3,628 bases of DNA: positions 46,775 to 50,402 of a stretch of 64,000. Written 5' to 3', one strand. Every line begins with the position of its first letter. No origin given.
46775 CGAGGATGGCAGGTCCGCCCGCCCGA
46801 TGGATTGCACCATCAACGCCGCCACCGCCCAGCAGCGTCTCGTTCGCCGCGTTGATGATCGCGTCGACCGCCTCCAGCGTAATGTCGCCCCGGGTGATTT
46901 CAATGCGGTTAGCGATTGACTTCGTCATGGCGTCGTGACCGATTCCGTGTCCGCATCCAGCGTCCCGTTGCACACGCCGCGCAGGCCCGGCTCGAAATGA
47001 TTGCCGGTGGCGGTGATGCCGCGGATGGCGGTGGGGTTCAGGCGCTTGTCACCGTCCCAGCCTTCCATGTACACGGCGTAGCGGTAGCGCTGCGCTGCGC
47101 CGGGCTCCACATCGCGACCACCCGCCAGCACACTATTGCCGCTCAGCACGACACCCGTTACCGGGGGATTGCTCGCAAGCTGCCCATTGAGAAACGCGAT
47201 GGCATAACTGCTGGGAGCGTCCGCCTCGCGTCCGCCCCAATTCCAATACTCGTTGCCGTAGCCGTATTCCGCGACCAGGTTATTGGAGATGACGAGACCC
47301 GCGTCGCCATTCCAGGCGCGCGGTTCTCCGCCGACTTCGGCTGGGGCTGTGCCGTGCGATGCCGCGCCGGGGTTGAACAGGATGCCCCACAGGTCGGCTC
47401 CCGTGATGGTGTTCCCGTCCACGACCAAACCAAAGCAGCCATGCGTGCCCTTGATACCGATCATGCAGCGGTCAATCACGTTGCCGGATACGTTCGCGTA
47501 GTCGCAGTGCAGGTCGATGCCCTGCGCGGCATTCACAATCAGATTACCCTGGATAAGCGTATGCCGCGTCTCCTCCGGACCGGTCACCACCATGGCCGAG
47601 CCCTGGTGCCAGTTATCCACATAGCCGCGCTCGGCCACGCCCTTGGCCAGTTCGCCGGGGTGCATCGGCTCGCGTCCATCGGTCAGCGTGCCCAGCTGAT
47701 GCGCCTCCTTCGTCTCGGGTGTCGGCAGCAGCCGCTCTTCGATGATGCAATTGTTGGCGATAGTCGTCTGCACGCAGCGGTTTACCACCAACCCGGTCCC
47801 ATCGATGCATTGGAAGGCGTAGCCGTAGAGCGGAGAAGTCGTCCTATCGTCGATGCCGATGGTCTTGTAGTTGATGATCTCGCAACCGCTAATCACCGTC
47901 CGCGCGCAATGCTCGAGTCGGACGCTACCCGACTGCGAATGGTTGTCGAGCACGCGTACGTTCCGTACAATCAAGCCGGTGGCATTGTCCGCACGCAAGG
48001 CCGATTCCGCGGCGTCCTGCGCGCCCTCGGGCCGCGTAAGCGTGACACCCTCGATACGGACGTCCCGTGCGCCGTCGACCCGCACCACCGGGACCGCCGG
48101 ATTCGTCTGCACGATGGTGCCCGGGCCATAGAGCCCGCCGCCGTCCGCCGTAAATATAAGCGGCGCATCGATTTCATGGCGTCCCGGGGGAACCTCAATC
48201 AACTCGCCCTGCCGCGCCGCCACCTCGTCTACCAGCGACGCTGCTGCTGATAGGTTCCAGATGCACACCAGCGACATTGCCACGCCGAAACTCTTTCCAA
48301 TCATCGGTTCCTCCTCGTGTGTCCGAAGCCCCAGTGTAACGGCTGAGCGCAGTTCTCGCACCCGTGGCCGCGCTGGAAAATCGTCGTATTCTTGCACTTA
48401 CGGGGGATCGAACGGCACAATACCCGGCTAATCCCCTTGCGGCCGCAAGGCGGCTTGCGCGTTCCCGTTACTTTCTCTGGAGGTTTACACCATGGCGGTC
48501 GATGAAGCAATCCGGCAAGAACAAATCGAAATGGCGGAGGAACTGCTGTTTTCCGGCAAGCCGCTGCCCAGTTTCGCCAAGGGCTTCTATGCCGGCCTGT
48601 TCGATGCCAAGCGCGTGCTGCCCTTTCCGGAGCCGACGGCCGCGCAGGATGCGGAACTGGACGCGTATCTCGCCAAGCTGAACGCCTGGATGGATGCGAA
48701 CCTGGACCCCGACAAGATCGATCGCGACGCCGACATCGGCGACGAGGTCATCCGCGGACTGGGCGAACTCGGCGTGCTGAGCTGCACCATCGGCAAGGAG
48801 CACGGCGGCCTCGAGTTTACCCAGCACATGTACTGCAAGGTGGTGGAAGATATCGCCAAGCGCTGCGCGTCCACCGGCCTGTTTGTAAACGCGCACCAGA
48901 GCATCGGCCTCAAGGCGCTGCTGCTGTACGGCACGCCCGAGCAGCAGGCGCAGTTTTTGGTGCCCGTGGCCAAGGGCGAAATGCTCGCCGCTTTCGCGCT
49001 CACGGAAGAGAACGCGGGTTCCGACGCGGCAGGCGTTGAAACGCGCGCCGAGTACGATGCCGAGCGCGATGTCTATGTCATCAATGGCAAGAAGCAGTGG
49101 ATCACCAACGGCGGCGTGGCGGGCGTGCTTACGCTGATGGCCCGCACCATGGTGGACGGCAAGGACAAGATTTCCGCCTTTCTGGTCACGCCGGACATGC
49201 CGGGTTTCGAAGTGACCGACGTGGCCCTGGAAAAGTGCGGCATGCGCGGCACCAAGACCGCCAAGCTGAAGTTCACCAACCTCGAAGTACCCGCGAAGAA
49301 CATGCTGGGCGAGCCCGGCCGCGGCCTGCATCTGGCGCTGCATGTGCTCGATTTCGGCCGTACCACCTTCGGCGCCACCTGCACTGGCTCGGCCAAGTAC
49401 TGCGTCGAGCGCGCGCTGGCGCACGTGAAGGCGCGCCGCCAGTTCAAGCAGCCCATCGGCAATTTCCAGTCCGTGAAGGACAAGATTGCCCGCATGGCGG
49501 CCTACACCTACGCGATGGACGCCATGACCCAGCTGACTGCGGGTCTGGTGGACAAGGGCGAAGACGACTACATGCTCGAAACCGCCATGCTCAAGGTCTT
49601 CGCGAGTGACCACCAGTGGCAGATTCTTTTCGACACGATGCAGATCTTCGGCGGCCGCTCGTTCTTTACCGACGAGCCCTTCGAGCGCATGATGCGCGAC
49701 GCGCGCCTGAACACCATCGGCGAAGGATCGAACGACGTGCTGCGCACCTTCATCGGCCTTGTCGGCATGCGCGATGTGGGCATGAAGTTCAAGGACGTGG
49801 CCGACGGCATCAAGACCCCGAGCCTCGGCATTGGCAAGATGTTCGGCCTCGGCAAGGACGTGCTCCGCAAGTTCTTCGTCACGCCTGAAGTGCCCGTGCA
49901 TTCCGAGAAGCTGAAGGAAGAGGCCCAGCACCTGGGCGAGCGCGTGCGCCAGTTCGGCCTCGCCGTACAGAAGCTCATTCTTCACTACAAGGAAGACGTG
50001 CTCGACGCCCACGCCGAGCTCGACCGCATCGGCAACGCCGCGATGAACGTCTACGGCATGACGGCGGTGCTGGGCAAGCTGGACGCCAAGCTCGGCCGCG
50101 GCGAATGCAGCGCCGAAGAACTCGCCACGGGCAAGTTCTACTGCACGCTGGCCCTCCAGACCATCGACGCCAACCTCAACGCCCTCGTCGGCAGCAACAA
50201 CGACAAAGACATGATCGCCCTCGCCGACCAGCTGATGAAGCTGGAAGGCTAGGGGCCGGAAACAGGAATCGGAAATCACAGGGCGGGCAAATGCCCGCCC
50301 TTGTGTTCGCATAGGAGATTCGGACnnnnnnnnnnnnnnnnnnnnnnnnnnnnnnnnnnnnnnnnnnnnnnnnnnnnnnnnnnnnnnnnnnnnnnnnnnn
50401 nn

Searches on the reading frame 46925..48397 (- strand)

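Call 57: search_protein_families(library=pfam, proteins=[window:46925-48397:-], max_evalue=0.00001)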
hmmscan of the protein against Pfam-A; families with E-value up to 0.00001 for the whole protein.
window:46925-48397:- (490 aa): 1 family
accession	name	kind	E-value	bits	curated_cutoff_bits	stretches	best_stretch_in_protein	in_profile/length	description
PF13229.12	Beta_helix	-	3.3e-09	37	25.9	0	105-219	26-135/158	Right handed beta helix region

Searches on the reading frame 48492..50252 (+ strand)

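Call 57: search_protein_families(library=pfam, proteins=[window:48492-50252:+], max_evalue=0.00001)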
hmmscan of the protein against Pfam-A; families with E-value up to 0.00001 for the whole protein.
window:48492-50252:+ (586 aa): 5 families
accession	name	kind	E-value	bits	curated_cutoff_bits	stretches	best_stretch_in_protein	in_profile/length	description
PF00441.29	Acyl-CoA_dh_1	-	3.4e-37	128.3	22.4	1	276-422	1-146/150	Acyl-CoA dehydrogenase, C-terminal domain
PF02770.24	Acyl-CoA_dh_M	-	7.6e-25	87.4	33.3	1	167-263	1-96/97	Acyl-CoA dehydrogenase, middle domain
PF02771.21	Acyl-CoA_dh_N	-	2.9e-20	73.2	22.9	1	56-163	4-113/113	Acyl-CoA dehydrogenase, N-terminal domain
PF21343.2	ACAD9-ACADV_C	-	4e-17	63.1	27.8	1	473-583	2-116/120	ACAD9/ACADV, C-terminal domain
PF08028.16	Acyl-CoA_dh_2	-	5.5e-11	43.3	22.7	1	292-406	2-125/134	Acyl-CoA dehydrogenase, C-terminal domain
